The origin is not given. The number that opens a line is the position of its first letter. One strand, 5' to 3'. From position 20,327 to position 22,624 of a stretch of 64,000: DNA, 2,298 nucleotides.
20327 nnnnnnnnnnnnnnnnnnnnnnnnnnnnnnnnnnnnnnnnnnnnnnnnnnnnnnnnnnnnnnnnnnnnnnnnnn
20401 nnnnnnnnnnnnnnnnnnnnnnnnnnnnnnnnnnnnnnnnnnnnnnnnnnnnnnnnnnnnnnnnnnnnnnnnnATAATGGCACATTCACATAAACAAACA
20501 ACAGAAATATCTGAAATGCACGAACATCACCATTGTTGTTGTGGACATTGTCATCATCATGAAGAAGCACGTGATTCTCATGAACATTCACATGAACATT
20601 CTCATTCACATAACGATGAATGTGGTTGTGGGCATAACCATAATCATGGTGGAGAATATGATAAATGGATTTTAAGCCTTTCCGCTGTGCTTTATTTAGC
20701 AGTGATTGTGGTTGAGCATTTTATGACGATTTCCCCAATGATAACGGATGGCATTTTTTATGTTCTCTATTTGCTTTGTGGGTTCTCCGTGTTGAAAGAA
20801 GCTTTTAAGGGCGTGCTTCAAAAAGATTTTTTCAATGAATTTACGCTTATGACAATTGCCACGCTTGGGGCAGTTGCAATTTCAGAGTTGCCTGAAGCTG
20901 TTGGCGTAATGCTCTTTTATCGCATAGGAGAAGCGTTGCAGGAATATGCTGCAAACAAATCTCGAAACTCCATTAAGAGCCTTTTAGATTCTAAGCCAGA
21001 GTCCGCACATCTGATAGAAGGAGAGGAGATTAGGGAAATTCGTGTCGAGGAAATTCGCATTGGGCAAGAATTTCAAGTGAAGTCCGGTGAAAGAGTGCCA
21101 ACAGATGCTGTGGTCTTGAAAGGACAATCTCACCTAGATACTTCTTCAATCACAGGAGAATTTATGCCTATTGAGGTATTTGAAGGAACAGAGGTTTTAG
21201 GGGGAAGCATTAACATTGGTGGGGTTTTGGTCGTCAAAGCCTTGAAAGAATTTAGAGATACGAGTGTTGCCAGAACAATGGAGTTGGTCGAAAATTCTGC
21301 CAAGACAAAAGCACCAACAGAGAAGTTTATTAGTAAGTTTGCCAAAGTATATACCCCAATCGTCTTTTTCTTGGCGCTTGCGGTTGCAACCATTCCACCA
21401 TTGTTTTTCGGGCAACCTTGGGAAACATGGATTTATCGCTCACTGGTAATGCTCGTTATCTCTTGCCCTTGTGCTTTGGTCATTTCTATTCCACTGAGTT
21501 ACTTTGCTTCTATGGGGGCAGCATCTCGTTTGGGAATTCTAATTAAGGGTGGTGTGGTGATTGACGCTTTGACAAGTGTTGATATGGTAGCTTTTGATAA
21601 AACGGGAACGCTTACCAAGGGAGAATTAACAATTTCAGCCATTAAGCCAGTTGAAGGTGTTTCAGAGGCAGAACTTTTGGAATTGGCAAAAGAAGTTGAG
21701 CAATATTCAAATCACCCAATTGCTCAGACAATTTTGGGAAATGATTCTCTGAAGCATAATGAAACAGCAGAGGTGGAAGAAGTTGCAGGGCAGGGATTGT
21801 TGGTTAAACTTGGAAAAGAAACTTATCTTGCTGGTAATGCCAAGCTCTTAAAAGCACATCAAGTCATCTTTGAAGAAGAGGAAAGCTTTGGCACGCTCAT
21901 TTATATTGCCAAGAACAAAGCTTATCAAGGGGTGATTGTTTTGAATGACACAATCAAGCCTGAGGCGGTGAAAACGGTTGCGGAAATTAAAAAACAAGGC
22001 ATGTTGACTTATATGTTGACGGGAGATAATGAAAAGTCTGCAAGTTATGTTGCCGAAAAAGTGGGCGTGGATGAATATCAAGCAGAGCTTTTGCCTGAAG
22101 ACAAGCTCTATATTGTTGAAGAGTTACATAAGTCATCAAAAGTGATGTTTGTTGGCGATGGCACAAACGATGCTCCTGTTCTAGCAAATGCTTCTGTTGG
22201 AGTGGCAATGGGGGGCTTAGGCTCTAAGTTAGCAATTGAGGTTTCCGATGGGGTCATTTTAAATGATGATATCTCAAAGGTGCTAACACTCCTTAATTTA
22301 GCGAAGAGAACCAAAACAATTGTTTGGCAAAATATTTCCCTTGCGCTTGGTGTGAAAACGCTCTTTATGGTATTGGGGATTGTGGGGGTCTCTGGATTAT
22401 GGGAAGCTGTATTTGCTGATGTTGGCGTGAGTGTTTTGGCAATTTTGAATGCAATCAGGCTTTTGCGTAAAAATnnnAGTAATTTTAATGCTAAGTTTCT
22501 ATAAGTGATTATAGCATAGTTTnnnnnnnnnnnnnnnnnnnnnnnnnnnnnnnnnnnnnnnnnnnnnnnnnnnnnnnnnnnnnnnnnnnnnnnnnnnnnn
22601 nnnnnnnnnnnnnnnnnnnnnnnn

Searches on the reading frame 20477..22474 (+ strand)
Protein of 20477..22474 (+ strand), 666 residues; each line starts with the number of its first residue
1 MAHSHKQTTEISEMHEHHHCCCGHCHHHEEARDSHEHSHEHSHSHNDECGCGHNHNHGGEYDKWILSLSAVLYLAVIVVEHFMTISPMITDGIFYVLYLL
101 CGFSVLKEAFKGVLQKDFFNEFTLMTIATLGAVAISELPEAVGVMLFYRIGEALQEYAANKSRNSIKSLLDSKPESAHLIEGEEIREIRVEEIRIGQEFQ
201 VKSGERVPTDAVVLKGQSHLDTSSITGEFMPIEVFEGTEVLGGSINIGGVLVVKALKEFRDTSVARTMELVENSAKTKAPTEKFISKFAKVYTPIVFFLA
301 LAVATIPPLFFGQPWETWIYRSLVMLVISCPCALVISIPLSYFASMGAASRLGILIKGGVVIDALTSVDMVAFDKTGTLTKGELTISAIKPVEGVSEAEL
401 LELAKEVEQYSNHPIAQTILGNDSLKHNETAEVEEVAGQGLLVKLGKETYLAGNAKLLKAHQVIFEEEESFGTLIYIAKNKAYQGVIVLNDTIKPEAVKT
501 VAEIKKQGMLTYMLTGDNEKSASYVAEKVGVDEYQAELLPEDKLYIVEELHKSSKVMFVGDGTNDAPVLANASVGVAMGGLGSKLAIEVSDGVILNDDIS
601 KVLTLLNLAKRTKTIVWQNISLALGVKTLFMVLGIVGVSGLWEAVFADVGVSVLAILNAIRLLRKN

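Call 69: search_protein_families(library=ncbifam, proteins=[window:20477-22474:+], max_evalue=0.00001)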
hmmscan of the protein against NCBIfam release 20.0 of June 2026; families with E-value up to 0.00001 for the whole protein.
window:20477-22474:+ (666 aa): 20 families
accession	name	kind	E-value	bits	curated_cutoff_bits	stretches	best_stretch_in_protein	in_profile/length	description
TIGR01525.1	ATPase-IB_hvy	subfamily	1.7e-165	552.1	346.25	1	123-662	3-560/560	heavy metal translocating P-type ATPase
NF008262.1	PRK11033.1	equivalog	7.5e-159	530.5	1005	1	71-665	128-730/731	zinc/cadmium/mercury/lead-transporting ATPase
TIGR01512.1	ATPase-IB2_Cd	subfamily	2.2e-152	508.3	313.5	1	123-664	3-494/494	cadmium family heavy metal-translocating P-type ATPase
NF033775.1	P_type_ZntA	exception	1.3e-140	470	1240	1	88-665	150-731/732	Zn(II)/Cd(II)/Pb(II) translocating P-type ATPase ZntA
TIGR01511.1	ATPase-IB1_Cu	subfamily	1.8e-109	367.1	397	1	141-634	46-507/542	copper-translocating P-type ATPase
NF007952.0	PRK10671.1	equivalog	1.5e-76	258.2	1316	1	149-624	301-786/838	copper-exporting P-type ATPase CopA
TIGR01494.1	ATPase_P-type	subfamily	1.7e-73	247.7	62.3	1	144-637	5-463/478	HAD-IC family P-type ATPase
TIGR01497.1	kdpB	equivalog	6.4e-48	163.3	527.9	2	474-611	429-565/675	potassium-transporting ATPase subunit KdpB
NF010609.0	PRK14010.1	equivalog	1.9e-40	138.7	1323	2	472-610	421-559/673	K(+)-transporting ATPase subunit B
TIGR01647.1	ATPase-IIIA_H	equivalog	7.6e-38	130.2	615.5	2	124-423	41-343/755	plasma-membrane proton-efflux P-type ATPase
TIGR01522.1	ATPase-IIA2_Ca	equivalog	9.9e-30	103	798.3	2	135-449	77-394/854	calcium-transporting P-type ATPase, PMR1-type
TIGR01517.1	ATPase-IIB_Ca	equivalog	1.9e-25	89.2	507.05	2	539-621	612-694/882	calcium-translocating P-type ATPase, PMCA-type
TIGR01657.1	P-ATPase-V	hypoth_equivalog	3e-24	84.7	618.25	1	298-406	378-481/1055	ATP13A2 family polyamine export P-type ATPase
TIGR01106.1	ATPase-IIC_X-K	subfamily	7.9e-21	73.7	946.1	2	154-399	120-375/997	Na,H/K antiporter P-type ATPase subunit alpha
TIGR01523.1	ATPase-IID_K-Na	equivalog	1e-19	69.7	645.05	1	539-654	676-795/997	potassium/sodium efflux P-type ATPase, fungal-type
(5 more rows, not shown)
